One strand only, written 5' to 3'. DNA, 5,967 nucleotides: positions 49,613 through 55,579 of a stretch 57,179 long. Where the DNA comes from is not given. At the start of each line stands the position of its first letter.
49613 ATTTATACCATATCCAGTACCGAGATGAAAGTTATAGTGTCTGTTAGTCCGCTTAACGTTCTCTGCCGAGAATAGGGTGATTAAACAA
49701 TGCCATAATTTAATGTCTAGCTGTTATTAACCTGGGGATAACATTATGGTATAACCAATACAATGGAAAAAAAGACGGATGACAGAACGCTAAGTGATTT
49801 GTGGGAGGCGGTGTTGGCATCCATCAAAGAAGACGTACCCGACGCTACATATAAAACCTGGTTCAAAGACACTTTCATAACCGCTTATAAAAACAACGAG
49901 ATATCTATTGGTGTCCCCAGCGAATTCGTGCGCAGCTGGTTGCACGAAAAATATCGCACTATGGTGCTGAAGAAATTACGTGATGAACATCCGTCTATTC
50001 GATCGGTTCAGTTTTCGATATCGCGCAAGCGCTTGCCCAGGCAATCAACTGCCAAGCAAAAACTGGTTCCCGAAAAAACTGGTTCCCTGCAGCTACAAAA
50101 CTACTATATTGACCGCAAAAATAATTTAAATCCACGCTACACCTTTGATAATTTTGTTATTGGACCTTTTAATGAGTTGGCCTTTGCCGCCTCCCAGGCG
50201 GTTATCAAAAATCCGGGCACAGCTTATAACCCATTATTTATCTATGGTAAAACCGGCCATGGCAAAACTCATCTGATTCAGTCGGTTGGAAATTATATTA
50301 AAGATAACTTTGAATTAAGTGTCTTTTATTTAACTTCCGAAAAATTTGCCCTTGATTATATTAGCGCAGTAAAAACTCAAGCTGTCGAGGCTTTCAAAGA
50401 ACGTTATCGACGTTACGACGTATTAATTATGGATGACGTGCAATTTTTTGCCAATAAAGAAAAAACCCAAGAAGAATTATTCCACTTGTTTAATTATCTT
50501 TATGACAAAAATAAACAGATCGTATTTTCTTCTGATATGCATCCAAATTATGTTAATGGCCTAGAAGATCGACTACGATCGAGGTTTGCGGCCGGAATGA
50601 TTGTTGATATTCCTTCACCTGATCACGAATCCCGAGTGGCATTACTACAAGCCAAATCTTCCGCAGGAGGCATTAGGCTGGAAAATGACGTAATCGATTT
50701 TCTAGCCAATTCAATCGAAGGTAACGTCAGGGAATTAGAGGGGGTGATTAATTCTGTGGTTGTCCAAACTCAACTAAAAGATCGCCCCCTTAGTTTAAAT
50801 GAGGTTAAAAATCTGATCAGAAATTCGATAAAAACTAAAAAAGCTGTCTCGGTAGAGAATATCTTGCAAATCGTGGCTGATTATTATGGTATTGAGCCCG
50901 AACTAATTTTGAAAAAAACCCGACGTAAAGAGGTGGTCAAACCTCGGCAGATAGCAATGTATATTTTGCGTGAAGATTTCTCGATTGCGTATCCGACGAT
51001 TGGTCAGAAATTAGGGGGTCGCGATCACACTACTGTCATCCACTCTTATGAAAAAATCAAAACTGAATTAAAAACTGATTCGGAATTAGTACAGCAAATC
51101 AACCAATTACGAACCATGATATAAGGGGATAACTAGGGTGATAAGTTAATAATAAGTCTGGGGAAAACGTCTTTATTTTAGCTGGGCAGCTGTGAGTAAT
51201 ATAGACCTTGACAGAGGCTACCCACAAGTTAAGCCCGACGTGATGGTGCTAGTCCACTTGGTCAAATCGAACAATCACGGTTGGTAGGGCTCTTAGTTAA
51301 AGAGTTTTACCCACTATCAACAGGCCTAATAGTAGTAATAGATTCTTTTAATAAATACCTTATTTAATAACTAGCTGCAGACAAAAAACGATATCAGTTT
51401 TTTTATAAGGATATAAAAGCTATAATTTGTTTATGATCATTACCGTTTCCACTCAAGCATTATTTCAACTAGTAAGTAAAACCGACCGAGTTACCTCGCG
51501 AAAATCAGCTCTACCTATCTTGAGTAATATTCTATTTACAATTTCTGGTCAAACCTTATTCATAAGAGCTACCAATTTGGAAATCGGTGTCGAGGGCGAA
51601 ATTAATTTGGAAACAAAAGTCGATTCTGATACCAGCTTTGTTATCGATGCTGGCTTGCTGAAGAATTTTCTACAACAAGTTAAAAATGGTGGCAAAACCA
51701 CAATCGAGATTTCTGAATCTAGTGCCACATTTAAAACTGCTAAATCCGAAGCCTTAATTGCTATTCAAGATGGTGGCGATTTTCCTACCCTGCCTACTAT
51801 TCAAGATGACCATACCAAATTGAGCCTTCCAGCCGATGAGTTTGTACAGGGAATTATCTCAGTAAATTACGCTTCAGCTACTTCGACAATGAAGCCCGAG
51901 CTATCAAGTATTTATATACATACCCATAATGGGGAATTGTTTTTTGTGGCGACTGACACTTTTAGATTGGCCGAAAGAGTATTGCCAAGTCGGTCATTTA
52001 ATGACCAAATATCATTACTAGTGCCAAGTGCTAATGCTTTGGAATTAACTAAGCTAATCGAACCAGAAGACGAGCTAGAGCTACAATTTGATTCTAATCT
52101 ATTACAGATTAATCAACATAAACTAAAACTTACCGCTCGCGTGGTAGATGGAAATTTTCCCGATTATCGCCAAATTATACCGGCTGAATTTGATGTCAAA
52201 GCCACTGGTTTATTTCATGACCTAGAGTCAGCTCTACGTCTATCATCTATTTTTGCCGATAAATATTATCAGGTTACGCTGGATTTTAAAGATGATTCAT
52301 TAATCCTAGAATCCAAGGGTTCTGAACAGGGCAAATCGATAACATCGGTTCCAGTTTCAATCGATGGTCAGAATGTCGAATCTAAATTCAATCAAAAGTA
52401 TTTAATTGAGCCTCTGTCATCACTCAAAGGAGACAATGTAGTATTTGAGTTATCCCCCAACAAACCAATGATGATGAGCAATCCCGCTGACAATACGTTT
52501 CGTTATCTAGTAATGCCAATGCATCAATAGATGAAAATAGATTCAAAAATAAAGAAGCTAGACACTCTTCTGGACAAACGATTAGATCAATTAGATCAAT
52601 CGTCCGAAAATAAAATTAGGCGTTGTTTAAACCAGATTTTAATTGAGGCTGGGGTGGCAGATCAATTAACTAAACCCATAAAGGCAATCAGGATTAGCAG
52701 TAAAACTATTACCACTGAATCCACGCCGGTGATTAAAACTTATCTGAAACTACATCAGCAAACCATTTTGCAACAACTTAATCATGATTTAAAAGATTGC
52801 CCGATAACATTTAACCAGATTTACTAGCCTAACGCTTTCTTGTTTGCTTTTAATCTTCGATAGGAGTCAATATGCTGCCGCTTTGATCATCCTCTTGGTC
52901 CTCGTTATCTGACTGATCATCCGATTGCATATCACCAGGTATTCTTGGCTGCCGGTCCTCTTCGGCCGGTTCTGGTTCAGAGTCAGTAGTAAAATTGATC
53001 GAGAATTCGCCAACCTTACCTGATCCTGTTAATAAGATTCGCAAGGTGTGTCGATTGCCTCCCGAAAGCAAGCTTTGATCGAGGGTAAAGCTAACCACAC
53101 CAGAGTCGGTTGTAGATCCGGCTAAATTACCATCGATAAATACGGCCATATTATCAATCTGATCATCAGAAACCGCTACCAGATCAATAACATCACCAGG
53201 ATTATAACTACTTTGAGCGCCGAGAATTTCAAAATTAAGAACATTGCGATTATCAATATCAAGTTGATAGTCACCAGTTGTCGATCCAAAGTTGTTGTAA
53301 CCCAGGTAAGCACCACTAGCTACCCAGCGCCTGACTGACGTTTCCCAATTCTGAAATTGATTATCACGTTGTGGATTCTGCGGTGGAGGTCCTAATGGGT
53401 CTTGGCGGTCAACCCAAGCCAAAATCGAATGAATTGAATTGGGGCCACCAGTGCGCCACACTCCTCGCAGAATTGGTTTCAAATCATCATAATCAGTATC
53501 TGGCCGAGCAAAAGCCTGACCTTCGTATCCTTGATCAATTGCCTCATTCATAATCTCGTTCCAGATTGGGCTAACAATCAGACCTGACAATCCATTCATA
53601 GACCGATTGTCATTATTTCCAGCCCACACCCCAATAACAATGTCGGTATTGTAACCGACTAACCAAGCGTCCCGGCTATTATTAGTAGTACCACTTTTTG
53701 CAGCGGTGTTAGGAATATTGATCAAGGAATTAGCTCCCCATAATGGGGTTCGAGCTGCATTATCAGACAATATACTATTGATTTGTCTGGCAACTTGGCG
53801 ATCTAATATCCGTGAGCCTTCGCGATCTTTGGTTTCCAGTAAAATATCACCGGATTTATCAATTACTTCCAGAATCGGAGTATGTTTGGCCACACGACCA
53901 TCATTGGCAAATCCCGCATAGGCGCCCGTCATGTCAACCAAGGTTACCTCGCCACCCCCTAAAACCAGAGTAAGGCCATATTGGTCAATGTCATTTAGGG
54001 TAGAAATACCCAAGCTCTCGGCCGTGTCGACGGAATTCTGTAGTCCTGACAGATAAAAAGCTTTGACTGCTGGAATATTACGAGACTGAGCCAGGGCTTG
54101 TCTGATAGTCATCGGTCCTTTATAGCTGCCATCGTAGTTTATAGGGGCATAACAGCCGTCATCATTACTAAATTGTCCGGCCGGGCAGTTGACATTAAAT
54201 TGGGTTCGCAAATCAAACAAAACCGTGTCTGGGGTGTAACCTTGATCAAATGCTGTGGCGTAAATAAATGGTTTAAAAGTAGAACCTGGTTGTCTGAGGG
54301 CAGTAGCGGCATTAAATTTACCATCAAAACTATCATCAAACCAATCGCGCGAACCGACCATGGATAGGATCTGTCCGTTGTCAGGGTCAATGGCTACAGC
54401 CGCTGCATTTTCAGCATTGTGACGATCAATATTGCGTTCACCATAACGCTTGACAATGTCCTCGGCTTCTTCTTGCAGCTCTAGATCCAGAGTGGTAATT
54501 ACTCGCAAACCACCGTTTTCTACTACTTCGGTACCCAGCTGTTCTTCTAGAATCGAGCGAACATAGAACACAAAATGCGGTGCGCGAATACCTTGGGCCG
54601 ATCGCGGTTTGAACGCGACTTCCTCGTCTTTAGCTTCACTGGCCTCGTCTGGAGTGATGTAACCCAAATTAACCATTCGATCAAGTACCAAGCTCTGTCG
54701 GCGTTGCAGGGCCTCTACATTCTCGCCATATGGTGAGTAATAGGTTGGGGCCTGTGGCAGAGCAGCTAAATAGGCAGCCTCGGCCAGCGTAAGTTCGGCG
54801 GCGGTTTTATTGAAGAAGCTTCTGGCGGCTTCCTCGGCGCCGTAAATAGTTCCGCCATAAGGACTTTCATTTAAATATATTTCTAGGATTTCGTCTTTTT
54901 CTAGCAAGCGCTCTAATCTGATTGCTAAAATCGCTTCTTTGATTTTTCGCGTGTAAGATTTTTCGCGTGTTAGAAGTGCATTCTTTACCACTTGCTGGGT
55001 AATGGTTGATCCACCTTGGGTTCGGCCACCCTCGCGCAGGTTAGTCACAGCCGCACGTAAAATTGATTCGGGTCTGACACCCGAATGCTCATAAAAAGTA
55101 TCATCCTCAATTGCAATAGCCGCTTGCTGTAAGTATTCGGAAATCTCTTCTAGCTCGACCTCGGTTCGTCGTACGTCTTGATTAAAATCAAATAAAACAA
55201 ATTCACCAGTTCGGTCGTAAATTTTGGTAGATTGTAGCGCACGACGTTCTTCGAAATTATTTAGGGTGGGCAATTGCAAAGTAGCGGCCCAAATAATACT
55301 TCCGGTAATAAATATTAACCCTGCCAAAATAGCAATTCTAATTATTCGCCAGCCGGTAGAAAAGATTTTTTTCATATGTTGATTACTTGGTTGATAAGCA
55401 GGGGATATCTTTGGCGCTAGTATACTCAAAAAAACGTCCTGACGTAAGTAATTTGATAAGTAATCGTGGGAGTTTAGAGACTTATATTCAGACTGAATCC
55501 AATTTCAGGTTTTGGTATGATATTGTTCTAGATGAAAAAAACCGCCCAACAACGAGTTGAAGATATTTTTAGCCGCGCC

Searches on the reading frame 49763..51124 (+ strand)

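Call 42: search_protein_families(library=pfam, proteins=[window:49763-51124:+], max_evalue=0.00001)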
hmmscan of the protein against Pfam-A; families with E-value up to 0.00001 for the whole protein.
window:49763-51124:+ (453 aa): 4 families
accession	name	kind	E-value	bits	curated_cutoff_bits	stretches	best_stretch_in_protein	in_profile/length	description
PF00308.24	Bac_DnaA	-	2.3e-64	216.9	23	1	122-282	1-162/162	Bacterial DnaA ATPAse domain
PF08299.17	Bac_DnaA_C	-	1.7e-26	92.4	31.5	1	364-432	1-69/69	Bacterial dnaA protein helix-turn-helix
PF11638.13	DnaA_N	-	8.1e-15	54.7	24.6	1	12-70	2-61/65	DnaA N-terminal domain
PF01695.23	IstB_IS21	-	1.9e-06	28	24.1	1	158-257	95-193/238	IstB-like ATP binding protein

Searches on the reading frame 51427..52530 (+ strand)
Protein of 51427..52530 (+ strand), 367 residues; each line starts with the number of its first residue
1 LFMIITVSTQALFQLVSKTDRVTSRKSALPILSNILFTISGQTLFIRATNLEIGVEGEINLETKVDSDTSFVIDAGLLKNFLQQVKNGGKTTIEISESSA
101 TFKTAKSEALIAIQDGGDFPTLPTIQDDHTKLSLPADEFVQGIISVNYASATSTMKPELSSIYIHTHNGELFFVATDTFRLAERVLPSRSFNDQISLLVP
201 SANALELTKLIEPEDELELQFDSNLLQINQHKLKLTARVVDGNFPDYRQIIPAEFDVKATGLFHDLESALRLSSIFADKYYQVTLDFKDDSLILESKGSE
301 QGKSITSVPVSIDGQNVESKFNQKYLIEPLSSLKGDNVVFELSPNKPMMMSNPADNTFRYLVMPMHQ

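Call 42: search_protein_families(library=pfam, proteins=[window:51427-52530:+], max_evalue=0.00001)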
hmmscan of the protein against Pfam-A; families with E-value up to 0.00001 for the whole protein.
window:51427-52530:+ (367 aa): 3 families
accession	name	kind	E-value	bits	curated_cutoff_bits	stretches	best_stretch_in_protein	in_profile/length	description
PF02767.21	DNA_pol3_beta_2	-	2.8e-23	82.8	27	1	134-246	2-116/116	DNA polymerase III beta subunit, central domain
PF02768.20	DNA_pol3_beta_3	-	4.3e-21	75.4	27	1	248-365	1-120/121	DNA polymerase III beta subunit, C-terminal domain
PF00712.24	DNA_pol3_beta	-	8.1e-19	68.4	24.4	1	3-123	1-120/120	DNA polymerase III beta subunit, N-terminal domain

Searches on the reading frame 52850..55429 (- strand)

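Call 42: search_protein_families(library=pfam, proteins=[window:52850-55429:-], max_evalue=0.00001)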
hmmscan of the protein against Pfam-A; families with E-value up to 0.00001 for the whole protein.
window:52850-55429:- (859 aa): 2 families
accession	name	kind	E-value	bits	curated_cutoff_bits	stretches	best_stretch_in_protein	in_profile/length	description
PF00912.28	Transgly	-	1.2e-63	214.2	27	1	82-252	8-177/178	Transglycosylase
PF00905.27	Transpeptidase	-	6.7e-21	75.2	22.1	1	343-627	2-298/299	Penicillin binding protein transpeptidase domain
